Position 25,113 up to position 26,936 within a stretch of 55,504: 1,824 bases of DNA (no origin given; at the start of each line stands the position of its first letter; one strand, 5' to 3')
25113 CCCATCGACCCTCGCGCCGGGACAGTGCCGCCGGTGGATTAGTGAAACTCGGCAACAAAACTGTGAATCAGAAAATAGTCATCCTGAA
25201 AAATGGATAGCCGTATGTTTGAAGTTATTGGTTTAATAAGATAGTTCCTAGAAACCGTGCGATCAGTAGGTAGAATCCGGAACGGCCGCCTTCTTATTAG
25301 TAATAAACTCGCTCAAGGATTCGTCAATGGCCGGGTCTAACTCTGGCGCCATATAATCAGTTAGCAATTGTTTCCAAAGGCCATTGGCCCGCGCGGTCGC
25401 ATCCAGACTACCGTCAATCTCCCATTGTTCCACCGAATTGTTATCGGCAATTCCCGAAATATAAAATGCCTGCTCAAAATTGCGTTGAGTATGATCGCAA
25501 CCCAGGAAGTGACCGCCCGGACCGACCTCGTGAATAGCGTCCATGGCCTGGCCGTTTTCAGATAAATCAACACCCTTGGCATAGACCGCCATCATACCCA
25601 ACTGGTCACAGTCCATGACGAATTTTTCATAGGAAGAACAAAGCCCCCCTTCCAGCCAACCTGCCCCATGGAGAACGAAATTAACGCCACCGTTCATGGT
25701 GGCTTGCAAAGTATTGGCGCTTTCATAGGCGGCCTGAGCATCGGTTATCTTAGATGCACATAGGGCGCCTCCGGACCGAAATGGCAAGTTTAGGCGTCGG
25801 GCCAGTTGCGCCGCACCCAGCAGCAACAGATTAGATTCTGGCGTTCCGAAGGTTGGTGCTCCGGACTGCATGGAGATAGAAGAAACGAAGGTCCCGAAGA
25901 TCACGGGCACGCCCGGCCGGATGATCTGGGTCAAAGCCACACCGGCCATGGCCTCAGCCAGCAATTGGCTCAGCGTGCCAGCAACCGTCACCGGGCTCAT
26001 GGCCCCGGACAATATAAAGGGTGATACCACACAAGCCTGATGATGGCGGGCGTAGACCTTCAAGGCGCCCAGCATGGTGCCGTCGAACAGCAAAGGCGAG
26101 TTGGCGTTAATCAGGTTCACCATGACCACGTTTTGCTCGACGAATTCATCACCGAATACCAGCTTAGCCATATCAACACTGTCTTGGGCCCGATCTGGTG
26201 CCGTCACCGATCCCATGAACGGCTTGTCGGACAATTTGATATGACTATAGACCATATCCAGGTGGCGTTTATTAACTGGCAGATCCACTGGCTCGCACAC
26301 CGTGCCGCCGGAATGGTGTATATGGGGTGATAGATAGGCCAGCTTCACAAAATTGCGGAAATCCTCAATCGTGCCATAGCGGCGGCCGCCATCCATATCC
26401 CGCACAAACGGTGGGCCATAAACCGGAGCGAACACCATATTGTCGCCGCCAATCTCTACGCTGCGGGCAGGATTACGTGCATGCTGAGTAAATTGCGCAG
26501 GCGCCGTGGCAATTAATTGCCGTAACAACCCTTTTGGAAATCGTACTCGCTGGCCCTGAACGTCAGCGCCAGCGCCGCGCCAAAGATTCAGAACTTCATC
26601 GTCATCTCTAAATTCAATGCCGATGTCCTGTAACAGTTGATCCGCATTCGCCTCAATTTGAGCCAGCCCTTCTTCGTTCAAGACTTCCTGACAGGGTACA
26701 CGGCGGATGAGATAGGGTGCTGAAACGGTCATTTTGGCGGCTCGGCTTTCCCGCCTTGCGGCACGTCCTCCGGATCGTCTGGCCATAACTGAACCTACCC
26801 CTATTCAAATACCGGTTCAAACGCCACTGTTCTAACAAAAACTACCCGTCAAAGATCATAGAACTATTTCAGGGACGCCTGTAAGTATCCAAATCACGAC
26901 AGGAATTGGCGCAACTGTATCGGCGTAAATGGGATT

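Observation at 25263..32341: Complete corrinoid-dependent methyl-transfer system built around a non-pyrrolysine MttB homologue in an apparently aerobic alphaproteobacterium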

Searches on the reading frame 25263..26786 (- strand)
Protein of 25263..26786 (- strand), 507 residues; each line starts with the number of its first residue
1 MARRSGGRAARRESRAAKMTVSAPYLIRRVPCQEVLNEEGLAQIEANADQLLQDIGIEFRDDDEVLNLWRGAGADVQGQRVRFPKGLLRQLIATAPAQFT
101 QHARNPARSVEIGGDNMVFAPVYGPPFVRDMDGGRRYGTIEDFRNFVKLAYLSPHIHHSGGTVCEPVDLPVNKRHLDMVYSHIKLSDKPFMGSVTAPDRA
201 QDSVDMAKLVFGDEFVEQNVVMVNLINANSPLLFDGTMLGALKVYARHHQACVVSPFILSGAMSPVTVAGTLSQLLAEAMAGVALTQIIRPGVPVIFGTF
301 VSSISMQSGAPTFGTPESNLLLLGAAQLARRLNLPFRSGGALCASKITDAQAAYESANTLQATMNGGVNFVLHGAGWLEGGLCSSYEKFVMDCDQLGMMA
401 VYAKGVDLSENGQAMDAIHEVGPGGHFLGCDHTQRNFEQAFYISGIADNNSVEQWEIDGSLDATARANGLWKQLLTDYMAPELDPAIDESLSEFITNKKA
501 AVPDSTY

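Call 3: search_protein_families(library=pfam, proteins=[window:25263-26786:-])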
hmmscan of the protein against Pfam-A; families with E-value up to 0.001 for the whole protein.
window:25263-26786:- (507 aa): 1 family
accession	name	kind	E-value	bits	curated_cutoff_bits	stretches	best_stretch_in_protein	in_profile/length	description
PF06253.16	MTTB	-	1.3e-234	779.3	25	1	4-502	1-499/500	Trimethylamine methyltransferase (MTTB)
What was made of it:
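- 25263..26786 (-): mtgB-like gene: non-pyrrolysine MttB-superfamily substrate:corrinoid methyltransferase (507 aa), probable glycine betaine:corrinoid methyltransferase. PF06253 at 779 bits, end to end (call 3).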

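Call 4: search_protein_families(library=ncbifam, proteins=[window:25263-26786:-])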
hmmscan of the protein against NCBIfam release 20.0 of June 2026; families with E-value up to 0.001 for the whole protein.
window:25263-26786:- (507 aa): 1 family
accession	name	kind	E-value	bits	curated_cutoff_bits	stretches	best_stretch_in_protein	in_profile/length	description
TIGR02369.2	trimeth_pyl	equivalog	3.9e-78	263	525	1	34-497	4-467/469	[trimethylamine--corrinoid protein] Co-methyltransferase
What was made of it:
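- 25263..26786 (-): The Pyl-MttB equivalog TIGR02369 scores only 263 bits against a cut-off of 525 (call 4).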

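Call 16: find_homologous_proteins(query=window:25263-26786:-)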
Query window:25263-26786:- (507 aa): 8000 proteins with E <= 0.001 among 8000 candidates; the best 120 are listed.
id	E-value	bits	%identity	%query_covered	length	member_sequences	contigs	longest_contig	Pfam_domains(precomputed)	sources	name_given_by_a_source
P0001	0.0e+0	1153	100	100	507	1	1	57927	PF06253.17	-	-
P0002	0.0e+0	1151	100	100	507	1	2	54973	PF06253.17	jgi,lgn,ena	-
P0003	0.0e+0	1150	100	100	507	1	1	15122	PF06253.17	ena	-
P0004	0.0e+0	1150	99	100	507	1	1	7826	PF06253.17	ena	-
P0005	0.0e+0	1149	100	100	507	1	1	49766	PF06253.17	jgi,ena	-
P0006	0.0e+0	1148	99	100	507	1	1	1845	PF06253.17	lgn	-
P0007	0.0e+0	1148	99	100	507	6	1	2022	PF06253.17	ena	-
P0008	0.0e+0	1146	99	100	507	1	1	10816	PF06253.17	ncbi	-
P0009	0.0e+0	1142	99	100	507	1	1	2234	PF06253.17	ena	-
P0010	0.0e+0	1124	97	100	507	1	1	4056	PF06253.17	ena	-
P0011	0.0e+0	1122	97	100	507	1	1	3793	PF06253.17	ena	-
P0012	0.0e+0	1122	97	100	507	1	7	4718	PF06253.17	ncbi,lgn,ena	-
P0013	0.0e+0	1121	97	100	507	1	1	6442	PF06253.17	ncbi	ncbi:MAG: trimethylamine methyltransferase family protein [Alphaproteobacteria bacterium]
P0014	0.0e+0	1120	97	100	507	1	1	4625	PF06253.17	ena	-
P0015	0.0e+0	1120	97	100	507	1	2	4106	PF06253.17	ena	-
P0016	0.0e+0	1120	97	100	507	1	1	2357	PF06253.17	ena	-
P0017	0.0e+0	1120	97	100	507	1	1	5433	PF06253.17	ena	-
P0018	0.0e+0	1120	96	100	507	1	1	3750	PF06253.17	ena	-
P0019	0.0e+0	1120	97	100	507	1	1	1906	PF06253.17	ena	-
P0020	0.0e+0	1119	97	100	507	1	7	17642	PF06253.17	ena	-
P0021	0.0e+0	1119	96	100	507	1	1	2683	PF06253.17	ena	-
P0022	0.0e+0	1118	96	100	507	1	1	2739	PF06253.17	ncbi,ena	-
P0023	0.0e+0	1118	96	100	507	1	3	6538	PF06253.17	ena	-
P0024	0.0e+0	1118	96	100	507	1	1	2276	PF06253.17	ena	-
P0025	0.0e+0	1117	96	100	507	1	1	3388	PF06253.17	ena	-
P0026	0.0e+0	1117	96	100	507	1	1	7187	PF06253.17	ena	-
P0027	0.0e+0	1117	96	100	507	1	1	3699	PF06253.17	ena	-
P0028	0.0e+0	1117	96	100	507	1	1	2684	PF06253.17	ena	-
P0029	0.0e+0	1116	96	98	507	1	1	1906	PF06253.17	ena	-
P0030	0.0e+0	1114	96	100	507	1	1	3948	PF06253.17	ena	-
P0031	0.0e+0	1113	96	100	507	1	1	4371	PF06253.17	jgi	-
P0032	0.0e+0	1113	95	98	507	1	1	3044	PF06253.17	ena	-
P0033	0.0e+0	1112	96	100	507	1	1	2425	PF06253.17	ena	-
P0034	0.0e+0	1112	96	100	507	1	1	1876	PF06253.17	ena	-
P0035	0.0e+0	1111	96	100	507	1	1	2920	PF06253.17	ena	-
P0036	0.0e+0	1111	95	98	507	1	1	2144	PF06253.17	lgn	-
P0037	0.0e+0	1110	96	100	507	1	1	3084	PF06253.17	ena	-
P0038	0.0e+0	1108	96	100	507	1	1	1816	PF06253.17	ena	-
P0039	0.0e+0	1107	95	98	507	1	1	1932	PF06253.17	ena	-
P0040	0.0e+0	1106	95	98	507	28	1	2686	PF06253.17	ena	-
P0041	0.0e+0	1050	90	100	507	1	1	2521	PF06253.17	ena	-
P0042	0.0e+0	1050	90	100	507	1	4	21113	PF06253.17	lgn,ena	-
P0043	0.0e+0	1048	90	100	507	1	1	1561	PF06253.17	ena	-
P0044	0.0e+0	1048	90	100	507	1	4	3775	PF06253.17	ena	-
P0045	0.0e+0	1047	90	100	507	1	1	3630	PF06253.17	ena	-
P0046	0.0e+0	1046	90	100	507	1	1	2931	PF06253.17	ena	-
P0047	0.0e+0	1045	89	100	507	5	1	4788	PF06253.17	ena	-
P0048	0.0e+0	1041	90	100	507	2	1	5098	PF06253.17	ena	-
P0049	0.0e+0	1036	89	98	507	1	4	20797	PF06253.17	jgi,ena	-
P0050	0.0e+0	1033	88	98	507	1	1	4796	PF06253.17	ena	-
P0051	0.0e+0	1032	88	98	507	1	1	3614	PF06253.17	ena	-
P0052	0.0e+0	1031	88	98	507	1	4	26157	PF06253.17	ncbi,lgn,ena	-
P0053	0.0e+0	1030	90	98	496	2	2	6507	PF06253.17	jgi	-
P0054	0.0e+0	1029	88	98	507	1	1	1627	PF06253.17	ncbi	-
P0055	0.0e+0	1028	88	98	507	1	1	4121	PF06253.17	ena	-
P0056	0.0e+0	1027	88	98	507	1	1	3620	PF06253.17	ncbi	-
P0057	0.0e+0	1023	88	98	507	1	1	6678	PF06253.17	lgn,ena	-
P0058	0.0e+0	1022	87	98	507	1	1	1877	PF06253.17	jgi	-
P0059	0.0e+0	1022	89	98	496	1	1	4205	PF06253.17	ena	-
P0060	0.0e+0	1020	87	98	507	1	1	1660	PF06253.17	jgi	-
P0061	0.0e+0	1015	87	98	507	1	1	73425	PF06253.17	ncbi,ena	-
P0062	1.4e-298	1008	86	100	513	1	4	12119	PF06253.17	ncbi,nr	ncbi:MAG: trimethylamine methyltransferase family protein [Rhodospirillaceae bacterium]|nr:trimethyl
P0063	9.1e-298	1005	86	100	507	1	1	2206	PF06253.17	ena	-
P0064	2.1e-296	1001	86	100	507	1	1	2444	PF06253.17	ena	-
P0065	7.5e-296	999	86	98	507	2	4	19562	PF06253.17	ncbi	-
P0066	9.8e-293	989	85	98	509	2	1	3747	PF06253.17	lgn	-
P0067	1.2e-292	989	85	96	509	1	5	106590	PF06253.17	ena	-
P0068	1.0e-291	985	85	98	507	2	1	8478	PF06253.17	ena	-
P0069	4.8e-291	983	85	98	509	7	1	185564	PF06253.17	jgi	jgi:trimethylamine---corrinoid protein Co-methyltransferase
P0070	1.1e-288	976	84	97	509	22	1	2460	PF06253.17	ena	-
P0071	1.3e-284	962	84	96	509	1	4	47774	PF06253.17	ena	-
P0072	4.1e-258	875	76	96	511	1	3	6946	PF06253.17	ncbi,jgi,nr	ncbi:MAG: trimethylamine methyltransferase family protein [Alphaproteobacteria bacterium]|jgi:trimet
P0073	6.7e-255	864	98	76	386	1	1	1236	PF06253.17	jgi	-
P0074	7.2e-254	861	76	95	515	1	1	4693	PF06253.17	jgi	jgi:trimethylamine---corrinoid protein Co-methyltransferase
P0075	9.4e-252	854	74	95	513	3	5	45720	PF06253.17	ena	-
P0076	2.3e-251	852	74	97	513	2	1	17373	PF06253.17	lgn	-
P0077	4.4e-251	851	74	96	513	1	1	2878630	PF06253.17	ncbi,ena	-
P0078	5.5e-251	851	73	96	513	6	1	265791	PF06253.17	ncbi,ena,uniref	ncbi:trimethylamine methyltransferase family protein [uncultured Roseibium sp.]|uniref:trimethylamin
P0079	9.4e-251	850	72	97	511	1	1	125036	PF06253.17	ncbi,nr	ncbi:MAG: trimethylamine methyltransferase family protein [Alphaproteobacteria bacterium]|nr:trimeth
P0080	1.1e-250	850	75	96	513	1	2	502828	PF06253.17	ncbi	ncbi:MAG: trimethylamine methyltransferase family protein [Stappiaceae bacterium]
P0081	1.7e-250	849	73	96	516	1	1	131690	PF06253.17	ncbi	-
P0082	2.1e-250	849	73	97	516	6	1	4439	PF06253.17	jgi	-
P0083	2.5e-250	849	-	-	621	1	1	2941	PF06253.17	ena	-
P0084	2.9e-250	849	72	97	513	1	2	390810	PF06253.17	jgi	-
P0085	2.9e-250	849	73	96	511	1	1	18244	PF06253.17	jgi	jgi:trimethylamine--corrinoid protein Co-methyltransferase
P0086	3.9e-250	848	73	98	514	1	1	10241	PF06253.17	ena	-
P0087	4.3e-250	848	73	96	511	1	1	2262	PF06253.17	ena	-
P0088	4.8e-250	848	74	97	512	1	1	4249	PF06253.17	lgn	-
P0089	5.4e-250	848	75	95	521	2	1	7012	PF06253.17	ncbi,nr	ncbi:MAG: trimethylamine methyltransferase family protein [Sneathiella sp.]|nr:trimethylamine methyl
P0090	7.5e-250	847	73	96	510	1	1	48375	PF06253.17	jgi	-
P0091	1.6e-249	846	74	95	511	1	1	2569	PF06253.17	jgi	jgi:trimethylamine--corrinoid protein Co-methyltransferase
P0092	1.7e-249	846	73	98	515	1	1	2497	PF06253.17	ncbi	-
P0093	1.7e-249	846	73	98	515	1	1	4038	PF06253.17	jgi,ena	-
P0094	1.8e-249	846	73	97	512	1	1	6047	PF06253.17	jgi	-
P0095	4.4e-249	845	74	95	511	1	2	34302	PF06253.17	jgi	jgi:trimethylamine--corrinoid protein Co-methyltransferase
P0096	6.4e-249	844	73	96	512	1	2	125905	PF06253.17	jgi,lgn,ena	-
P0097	6.4e-249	844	73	98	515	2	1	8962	PF06253.17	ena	-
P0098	9.3e-249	844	73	96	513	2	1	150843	PF06253.17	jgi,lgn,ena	-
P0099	1.2e-248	843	74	95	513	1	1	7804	PF06253.17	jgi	-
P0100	1.5e-248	843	73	97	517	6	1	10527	PF06253.17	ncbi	ncbi:MAG: trimethylamine methyltransferase family protein [Pseudomonas marincola]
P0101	2.4e-248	842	72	97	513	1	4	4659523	PF06253.17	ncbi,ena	-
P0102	4.2e-248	842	73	95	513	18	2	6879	PF06253.17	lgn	-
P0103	6.0e-248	841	73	97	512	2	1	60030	PF06253.17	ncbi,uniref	ncbi:MAG: trimethylamine methyltransferase family protein [Sneathiella sp.]|uniref:trimethylamine me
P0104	6.0e-248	841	73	96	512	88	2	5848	PF06253.17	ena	-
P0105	6.5e-248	841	71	97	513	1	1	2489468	PF06253.17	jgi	jgi:trimethylamine--corrinoid protein Co-methyltransferase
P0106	9.2e-248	840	72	96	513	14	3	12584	PF06253.17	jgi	jgi:trimethylamine--corrinoid protein Co-methyltransferase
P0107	1.0e-247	840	72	100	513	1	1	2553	PF06253.17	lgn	-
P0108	1.1e-247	840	98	74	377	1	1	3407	PF06253.17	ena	-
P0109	1.2e-247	840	73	96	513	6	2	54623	PF06253.17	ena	-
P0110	1.5e-247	840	73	96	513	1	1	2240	PF06253.17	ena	-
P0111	1.6e-247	840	74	95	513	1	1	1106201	PF06253.17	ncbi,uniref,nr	ncbi:trimethylamine methyltransferase family protein [Rhizobiales bacterium]|uniref:trimethylamine m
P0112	1.7e-247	840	72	97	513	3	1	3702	PF06253.17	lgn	-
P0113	1.9e-247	839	73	95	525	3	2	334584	PF06253.17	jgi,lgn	-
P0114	2.2e-247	839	72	99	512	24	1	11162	PF06253.17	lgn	-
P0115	2.3e-247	839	73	97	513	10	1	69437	PF06253.17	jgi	jgi:trimethylamine--corrinoid protein Co-methyltransferase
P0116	3.0e-247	839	73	97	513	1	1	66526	PF06253.17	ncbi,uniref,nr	ncbi:trimethylamine methyltransferase family protein [Roseibium sp. RKSG952]|uniref:trimethylamine m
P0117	4.7e-247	838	72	97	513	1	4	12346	PF06253.17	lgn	-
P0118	5.4e-247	838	73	96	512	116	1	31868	PF06253.17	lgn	-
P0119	7.3e-247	838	72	96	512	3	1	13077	PF06253.17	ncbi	-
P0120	7.5e-247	838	73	98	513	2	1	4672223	PF06253.17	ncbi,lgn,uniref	ncbi:trimethylamine methyltransferase family protein [Stappia sp.]|uniref:trimethylamine methyltrans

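Call 17: search_solved_structures(query=window:25263-26786:-, show_alignments=1)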
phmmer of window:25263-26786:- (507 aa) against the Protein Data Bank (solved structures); distinct sequences matched with E-value up to 0.001: 5.
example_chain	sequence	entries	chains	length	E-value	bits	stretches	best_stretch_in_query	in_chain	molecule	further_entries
4yyc_A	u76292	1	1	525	1e-236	789.1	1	6-505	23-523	Putative trimethylamine methyltransferase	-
2qne_A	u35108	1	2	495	1e-130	439.5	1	30-499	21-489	Putative methyltransferase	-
9yce_A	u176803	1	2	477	1.4e-130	439.1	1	30-499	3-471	Glycine betaine methyltransferase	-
7xcl_A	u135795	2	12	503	2.5e-30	108.5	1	47-493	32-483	Trimethylamine methyltransferase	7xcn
7xcm_A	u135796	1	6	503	3.3e-30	108.1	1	47-493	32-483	Trimethylamine methyltransferase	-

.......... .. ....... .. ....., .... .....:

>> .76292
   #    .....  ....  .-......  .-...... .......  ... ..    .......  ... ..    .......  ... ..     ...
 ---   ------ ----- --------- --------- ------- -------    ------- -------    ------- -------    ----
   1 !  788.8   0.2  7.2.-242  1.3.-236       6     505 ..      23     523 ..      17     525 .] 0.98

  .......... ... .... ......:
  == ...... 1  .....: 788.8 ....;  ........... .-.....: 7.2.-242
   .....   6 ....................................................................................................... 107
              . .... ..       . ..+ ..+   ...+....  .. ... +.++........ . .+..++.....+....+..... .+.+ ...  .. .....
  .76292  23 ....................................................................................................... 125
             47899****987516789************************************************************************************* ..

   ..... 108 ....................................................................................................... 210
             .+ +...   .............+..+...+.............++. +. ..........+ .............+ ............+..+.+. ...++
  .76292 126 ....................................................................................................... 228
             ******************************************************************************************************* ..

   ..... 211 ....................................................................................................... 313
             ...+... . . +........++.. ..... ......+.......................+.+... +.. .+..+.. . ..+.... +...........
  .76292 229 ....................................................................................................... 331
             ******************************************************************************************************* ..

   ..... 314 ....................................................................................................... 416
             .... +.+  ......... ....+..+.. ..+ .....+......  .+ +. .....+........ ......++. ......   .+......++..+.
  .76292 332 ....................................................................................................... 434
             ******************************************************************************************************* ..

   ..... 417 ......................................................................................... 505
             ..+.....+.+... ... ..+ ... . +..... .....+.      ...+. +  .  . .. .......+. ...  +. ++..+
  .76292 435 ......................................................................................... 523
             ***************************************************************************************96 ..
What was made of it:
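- Closest known: MttB/MttC/RamA trimethylamine system of methanogens. Different: The window's MttB scores only 108 bits to it (call 17).
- The match to the solved Pyl-MttB is only 108 bits, against 439 for DhMtgB and 789 for 4YYC (call 17).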

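Call 20: find_related_loci(query=window:25263-26786:-, collection=genome_contigs, flank=10000)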
Query window:25263-26786:- (507 aa) in genome_contigs; peptide patterns used: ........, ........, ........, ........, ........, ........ (x = any residue, [..] = any of these).
600 stretches matched a pattern (row limit reached: there are more); 585 encode a relative of the query (tblastn E <= 1e-3); the best 80 are kept; 80 distinct loci.
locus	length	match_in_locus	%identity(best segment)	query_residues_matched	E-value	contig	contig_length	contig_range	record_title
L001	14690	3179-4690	73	4-505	0e+0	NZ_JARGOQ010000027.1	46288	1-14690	MAG: Sneathiella sp. isolate bin_em_oilr2.023 NODE_547_length_46288_cov_9.444271, whole genome shotgun sequence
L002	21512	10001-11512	71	3-505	0e+0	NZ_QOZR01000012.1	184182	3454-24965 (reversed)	Virgifigura deserti strain SYSU D60014 s1173_Contig12, whole genome shotgun sequence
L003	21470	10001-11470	74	17-506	0e+0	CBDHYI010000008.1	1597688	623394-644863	MAG: Stappiaceae bacterium isolate fb56daa3-9710-4bfe-ab96-b87dcd9e1b67 genome assembly, contig: contig_8, whole genome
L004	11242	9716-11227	72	3-505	0e+0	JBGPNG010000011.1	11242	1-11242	MAG: Dongiaceae bacterium isolate OBJ_0618_7090110_22 k141_1272563_length_11242_cov_11.3341, whole genome shotgun sequen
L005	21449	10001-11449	73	24-506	0e+0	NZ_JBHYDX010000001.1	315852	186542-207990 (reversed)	MAG: Pannonibacter sp. isolate CCAP1437_1_bin-011 CCAP1437_1_bin-011_c1, whole genome shotgun sequence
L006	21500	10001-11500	72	7-505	0e+0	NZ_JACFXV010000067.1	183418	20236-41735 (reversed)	Stappia albiluteola strain F7233 contig_67, whole genome shotgun sequence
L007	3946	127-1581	73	22-506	0e+0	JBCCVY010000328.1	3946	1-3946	MAG: Pseudomonadota bacterium isolate P01_E01_bin.49 k141_405694_length_3946_cov_7.0000, whole genome shotgun sequence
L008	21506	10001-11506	71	7-507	0e+0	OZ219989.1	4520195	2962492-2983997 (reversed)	MAG: Stappiaceae bacterium isolate 2e4ab203-d541-464b-9f6f-4552e35f8f23 genome assembly, chromosome: 38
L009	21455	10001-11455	73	22-506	0e+0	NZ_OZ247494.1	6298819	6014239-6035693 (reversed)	MAG: Roseibium sp. isolate b54729f7-9816-49cb-88c6-7c4e8b7b1b36 chromosome 1, complete sequence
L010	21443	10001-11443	72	25-505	0e+0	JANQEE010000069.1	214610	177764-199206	MAG: Minwuiaceae bacterium isolate PL23a_bin.115 k99_6157264, whole genome shotgun sequence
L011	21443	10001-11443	73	25-505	0e+0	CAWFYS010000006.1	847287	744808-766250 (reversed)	MAG: uncultured Alphaproteobacteria bacterium isolate MFD06742.bin.2.154 genome assembly, contig: contig_2083, whole gen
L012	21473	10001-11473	72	13-506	0e+0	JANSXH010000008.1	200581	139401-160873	MAG: Proteobacteria bacterium isolate bin.20 k141_215738_length_200581_cov_12.0125, whole genome shotgun sequence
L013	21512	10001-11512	69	3-505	0e+0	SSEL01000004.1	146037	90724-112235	MAG: Rhodospirillaceae bacterium isolate Bin_26_3 c_000000082130, whole genome shotgun sequence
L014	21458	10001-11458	72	21-506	0e+0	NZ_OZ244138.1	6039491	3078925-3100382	MAG: Roseibium sp. isolate 0362df45-af4a-42fd-816a-13a51ea0af63 chromosome 1, complete sequence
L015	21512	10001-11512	69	3-505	0e+0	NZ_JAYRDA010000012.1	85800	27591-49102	MAG: Dongia sp. isolate SH_SHASGE1bin.26 NODE_279_length_85800_cov_2.692108, whole genome shotgun sequence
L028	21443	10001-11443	72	25-505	0e+0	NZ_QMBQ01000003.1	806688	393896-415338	Mesorhizobium atlanticum strain CNPSo 3140 scaffold_2, whole genome shotgun sequence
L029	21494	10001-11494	70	9-505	0e+0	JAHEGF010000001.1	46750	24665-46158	MAG: Phyllobacteriaceae bacterium isolate Ww384 NODE_653_length_46750_cov_2.620301, whole genome shotgun sequence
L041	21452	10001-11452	71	22-505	0e+0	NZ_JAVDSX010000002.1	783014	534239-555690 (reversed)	Phyllobacterium sp. 1468 Ga0454423_02, whole genome shotgun sequence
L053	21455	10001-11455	70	21-505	0e+0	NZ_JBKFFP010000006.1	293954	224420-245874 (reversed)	Zhengella sp. ZM62 NODE_6_length_293954_cov_182.976698, whole genome shotgun sequence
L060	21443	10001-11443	71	25-505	0e+0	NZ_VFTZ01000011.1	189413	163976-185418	Mesorhizobium sp. B2-7-2 contig_11, whole genome shotgun sequence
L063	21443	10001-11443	72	25-505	0e+0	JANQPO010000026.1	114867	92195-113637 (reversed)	MAG: Tepidamorphaceae bacterium isolate IP29b_bin.167 k99_2710001, whole genome shotgun sequence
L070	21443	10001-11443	71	25-505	0e+0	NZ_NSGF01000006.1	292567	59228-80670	Mesorhizobium sp. WSM3860 contig_6, whole genome shotgun sequence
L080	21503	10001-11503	67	7-507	0e+0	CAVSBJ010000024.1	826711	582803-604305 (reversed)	MAG: uncultured Alphaproteobacteria bacterium isolate MFD05705.bin.1.243 genome assembly, contig: contig_9229, whole gen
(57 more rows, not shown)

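Call 33: find_encoding_contigs(protein=P0069, flank=10000, max_places=2)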
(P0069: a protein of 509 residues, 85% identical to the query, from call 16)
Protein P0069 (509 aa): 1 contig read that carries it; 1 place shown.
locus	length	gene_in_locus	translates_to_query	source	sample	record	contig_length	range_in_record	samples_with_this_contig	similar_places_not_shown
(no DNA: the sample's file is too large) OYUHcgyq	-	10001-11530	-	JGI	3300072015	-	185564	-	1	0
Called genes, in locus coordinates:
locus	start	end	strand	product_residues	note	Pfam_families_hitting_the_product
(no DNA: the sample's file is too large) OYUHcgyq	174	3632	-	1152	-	PF02463:SMC_N, PF13175:AAA_15 (weak), PF13304:AAA_21 (weak), PF13476:AAA_23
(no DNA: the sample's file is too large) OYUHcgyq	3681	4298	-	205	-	PF13462:Thioredoxin_4, PF01323:DSBA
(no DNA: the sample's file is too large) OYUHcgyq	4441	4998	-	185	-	PF05258:DciA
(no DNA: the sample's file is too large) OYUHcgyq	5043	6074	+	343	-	PF00730:HhH-GPD, PF00633:HHH (weak), PF14815:NUDIX_4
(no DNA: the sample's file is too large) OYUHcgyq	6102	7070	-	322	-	PF01965:DJ-1_PfpI, PF12833:HTH_18, PF00165:HTH_AraC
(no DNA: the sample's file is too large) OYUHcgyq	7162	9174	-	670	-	PF00111:Fer2 (weak), PF17650:RACo_linker, PF17651:Raco_middle, PF14574:RACo_C_ter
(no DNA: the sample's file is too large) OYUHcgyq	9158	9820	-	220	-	PF07796:DUF1638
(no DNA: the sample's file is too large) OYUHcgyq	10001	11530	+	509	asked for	PF06253:MTTB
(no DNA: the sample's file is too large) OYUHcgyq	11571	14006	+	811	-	PF01266:DAO, PF13454:NAD_binding_9 (faint), PF16350:FAO_M, PF01571:GCV_T, PF08669:GCV_T_C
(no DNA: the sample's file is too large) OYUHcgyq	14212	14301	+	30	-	?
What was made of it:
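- On the contig of an 85%-identical relative, a DAO-GCV_T protein of the same domain architecture (811 aa; no DNA held, so orthology not checked) lies 41 nt downstream (call 33). In close relatives the cassette is joined to DMGDH (call 33).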
